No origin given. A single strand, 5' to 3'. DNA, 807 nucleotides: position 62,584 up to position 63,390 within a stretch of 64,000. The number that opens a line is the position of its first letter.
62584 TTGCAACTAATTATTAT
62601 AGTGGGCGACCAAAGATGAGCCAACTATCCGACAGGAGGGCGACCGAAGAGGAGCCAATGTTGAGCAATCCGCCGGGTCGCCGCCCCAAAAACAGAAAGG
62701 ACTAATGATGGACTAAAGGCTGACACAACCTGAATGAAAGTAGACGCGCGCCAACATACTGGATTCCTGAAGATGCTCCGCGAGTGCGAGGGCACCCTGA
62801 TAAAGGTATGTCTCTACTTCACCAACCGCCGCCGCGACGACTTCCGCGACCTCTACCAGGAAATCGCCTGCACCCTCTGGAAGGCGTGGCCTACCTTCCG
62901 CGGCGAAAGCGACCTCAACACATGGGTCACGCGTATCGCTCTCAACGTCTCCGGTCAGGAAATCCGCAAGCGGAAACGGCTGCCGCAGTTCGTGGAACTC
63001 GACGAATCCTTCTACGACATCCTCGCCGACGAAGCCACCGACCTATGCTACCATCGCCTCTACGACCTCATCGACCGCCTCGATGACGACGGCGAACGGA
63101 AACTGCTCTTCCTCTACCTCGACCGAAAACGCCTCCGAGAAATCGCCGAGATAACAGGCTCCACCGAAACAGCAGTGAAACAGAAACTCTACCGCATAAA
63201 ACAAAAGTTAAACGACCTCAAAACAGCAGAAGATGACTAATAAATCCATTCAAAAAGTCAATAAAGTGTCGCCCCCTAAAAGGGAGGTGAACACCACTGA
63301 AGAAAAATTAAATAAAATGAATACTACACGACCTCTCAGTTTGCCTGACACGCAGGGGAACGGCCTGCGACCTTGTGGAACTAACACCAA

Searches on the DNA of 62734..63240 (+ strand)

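Call 65: search_with_rna_model(model_id=R1, sources=[L049, L050, L051, L052, L053, L054, L056, L058], max_evalue=1, show_alignments=2)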
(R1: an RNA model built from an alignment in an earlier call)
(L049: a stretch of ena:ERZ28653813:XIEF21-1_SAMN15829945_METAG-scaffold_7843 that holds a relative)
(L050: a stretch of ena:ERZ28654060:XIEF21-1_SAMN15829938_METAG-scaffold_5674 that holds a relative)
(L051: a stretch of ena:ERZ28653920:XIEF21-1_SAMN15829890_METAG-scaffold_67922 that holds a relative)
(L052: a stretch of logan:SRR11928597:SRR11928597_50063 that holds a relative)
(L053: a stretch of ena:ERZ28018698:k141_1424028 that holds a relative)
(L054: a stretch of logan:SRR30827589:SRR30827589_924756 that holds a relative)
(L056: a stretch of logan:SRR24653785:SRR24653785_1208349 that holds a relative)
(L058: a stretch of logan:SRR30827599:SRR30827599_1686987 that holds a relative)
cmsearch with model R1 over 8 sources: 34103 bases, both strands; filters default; matches with E-value up to 1: 8.
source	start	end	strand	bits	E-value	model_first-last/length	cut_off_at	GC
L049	8927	8987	+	40.3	7.2e-12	2-62/63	-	0.38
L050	8927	8987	+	40.3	7.2e-12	2-62/63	-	0.38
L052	142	202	+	40.3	7.2e-12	2-62/63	-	0.38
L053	175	235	+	40.3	7.2e-12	2-62/63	-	0.38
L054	137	197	+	40.3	7.2e-12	2-62/63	-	0.38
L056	145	205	+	40.3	7.2e-12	2-62/63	-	0.38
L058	138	198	+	40.3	7.2e-12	2-62/63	-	0.38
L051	4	64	+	34.2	5.9e-10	2-62/63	-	0.39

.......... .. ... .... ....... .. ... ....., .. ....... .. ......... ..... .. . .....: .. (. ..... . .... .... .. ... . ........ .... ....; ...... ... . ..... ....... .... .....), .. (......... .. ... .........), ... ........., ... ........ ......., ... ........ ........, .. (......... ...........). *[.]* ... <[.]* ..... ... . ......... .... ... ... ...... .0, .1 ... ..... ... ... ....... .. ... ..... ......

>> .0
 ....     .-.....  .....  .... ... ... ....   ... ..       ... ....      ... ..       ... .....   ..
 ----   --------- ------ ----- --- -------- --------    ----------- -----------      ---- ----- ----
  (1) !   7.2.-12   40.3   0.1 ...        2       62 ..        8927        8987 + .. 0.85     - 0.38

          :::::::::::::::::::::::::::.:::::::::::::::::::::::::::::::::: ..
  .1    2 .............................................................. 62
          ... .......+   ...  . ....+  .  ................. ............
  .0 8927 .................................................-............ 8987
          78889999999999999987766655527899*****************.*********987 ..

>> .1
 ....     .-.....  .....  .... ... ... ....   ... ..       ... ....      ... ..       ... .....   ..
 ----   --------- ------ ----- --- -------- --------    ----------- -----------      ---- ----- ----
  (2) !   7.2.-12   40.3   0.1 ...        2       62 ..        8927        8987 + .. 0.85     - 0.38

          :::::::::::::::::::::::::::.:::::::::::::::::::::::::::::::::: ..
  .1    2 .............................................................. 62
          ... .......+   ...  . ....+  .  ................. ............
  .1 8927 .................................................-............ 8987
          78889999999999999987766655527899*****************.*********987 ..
